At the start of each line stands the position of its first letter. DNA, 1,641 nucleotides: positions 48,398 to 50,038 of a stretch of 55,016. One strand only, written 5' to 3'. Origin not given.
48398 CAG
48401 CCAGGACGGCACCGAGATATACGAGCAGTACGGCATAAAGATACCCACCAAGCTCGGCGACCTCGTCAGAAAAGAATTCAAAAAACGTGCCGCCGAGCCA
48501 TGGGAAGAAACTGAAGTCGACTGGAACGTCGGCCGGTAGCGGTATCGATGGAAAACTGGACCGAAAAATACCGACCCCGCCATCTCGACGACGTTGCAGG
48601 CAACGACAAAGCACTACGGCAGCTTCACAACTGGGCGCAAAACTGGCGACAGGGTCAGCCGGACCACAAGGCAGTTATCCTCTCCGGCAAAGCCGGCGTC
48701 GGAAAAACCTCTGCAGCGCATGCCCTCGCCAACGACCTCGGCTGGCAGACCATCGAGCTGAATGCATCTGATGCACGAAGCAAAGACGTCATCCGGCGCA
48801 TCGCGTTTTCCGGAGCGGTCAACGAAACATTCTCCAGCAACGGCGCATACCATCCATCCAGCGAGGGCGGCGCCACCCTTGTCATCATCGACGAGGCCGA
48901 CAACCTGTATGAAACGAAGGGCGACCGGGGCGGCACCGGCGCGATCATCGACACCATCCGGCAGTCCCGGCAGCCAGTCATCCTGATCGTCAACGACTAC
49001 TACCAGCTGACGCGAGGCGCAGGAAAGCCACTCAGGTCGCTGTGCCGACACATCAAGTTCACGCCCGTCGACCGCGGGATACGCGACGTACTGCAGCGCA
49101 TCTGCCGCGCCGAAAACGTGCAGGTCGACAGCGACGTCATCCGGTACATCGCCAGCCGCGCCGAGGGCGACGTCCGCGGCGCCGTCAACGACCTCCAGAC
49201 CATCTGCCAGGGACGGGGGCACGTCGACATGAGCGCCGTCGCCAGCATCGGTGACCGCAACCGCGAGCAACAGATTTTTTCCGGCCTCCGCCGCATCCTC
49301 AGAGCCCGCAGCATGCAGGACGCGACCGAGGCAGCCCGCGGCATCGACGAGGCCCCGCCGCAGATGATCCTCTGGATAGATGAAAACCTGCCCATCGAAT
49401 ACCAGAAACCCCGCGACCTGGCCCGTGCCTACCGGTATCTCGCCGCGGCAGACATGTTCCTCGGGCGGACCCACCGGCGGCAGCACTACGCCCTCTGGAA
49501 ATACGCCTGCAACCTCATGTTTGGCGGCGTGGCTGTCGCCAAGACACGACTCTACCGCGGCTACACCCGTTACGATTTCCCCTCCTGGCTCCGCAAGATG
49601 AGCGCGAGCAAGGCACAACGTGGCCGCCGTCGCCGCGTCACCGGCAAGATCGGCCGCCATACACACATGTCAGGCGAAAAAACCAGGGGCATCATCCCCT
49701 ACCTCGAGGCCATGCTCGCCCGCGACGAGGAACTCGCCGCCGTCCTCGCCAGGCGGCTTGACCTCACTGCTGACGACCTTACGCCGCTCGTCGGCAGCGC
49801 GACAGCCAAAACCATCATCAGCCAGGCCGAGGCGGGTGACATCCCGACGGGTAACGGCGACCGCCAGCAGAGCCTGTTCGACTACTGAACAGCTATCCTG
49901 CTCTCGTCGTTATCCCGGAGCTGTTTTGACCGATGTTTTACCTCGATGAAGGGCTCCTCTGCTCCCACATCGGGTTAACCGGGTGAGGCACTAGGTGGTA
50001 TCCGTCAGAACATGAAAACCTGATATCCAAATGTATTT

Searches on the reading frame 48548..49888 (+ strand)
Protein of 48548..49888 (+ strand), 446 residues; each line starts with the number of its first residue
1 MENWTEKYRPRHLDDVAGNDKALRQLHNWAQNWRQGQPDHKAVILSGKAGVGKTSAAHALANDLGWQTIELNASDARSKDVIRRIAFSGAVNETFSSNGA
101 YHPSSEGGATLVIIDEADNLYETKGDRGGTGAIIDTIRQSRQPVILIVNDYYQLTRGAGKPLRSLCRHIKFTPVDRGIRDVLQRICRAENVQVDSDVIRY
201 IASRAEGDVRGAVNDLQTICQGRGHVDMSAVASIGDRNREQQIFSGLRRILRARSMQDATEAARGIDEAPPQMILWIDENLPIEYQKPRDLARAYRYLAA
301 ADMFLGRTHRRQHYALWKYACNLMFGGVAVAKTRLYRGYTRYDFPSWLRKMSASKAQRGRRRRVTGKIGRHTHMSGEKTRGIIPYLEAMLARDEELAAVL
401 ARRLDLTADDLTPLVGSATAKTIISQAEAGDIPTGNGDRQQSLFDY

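Call 15: search_protein_families(library=pfam, proteins=[window:48548-49888:+], max_evalue=0.001)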
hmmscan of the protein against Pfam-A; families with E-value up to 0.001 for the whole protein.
window:48548-49888:+ (446 aa): 10 families
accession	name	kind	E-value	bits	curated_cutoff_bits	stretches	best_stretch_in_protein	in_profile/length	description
PF00004.35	AAA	-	8.7e-11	42.8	21.2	1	43-130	1-85/131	ATPase family associated with various cellular activities (AAA)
PF21960.2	RCF1-5-like_lid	-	7e-09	35.9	27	1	180-220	1-42/43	RCF1/5-like, AAA+ ATPase lid domain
PF03215.21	Rad17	-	2.3e-07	31.4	23.8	1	2-91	7-96/186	Rad17 P-loop domain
PF13191.12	AAA_16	-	2e-06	28.9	32.6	1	18-91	4-73/167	AAA ATPase domain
PF13604.12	AAA_30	-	2e-05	24.9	27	1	41-168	19-144/191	AAA domain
PF13401.12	AAA_22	-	2.2e-05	25.2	27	1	41-124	6-97/130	AAA domain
PF05496.18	RuvB_N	-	4.1e-05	23.8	27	1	9-67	2-60/159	Holliday junction DNA helicase RuvB P-loop domain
PF25361.1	AAA_lid_RFC1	-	0.00011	22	34.9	1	178-221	4-47/59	RFC1-like, AAA+ ATPase lid domain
PF20720.3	nSTAND3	-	0.00069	19.8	27.2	0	39-64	16-41/155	Novel STAND NTPase 3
PF05673.19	DUF815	-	0.00094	18.8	23.8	0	8-70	22-83/249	Protein of unknown function (DUF815)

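Call 48: list_cluster_members(proteins=[window:48548-49885:+, window:18293-19684:-, window:17224-18249:-, window:24858-26396:+, window:26380-27555:+, window:31960-33333:+, window:33887-35191:+, window:36726-40022:+, window:40022-41170:-, window:46429-47634:+])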
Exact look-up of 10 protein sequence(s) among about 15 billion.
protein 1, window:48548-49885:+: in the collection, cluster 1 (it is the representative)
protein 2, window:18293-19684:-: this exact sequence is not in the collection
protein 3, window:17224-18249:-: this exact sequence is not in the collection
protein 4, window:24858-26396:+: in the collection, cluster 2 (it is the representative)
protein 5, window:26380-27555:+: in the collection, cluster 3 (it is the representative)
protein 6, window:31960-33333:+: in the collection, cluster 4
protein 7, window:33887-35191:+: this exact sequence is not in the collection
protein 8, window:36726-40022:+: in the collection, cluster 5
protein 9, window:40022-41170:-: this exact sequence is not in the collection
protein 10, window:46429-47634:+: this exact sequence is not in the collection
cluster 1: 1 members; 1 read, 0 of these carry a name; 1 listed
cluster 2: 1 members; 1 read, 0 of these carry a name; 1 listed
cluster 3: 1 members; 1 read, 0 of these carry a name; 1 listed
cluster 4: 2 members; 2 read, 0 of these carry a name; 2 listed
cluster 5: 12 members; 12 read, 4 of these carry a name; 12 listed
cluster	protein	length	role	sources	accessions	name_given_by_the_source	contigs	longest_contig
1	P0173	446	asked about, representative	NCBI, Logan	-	-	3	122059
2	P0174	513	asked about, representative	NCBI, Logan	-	-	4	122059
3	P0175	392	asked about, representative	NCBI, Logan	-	-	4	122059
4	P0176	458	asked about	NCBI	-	-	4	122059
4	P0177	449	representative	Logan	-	-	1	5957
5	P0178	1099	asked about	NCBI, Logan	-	-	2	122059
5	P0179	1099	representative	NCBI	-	-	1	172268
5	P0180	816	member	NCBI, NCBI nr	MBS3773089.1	MAG: ferrous iron transport protein A, partial [Candidatus Thermoplasmatota archaeon] | ferrous iron transport protein A [Candidatus Thermoplasmatota archaeon]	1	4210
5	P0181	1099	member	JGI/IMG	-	hypothetical protein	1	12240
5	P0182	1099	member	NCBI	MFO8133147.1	MAG: hypothetical protein R6U10_04350 [Thermoplasmatota archaeon]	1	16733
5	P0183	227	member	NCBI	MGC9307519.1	MAG: hypothetical protein ACP5FL_01930, partial [Thermoplasmatota archaeon]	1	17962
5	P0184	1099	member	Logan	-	-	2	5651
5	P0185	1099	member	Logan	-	-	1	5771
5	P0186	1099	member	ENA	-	-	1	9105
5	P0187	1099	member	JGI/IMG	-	-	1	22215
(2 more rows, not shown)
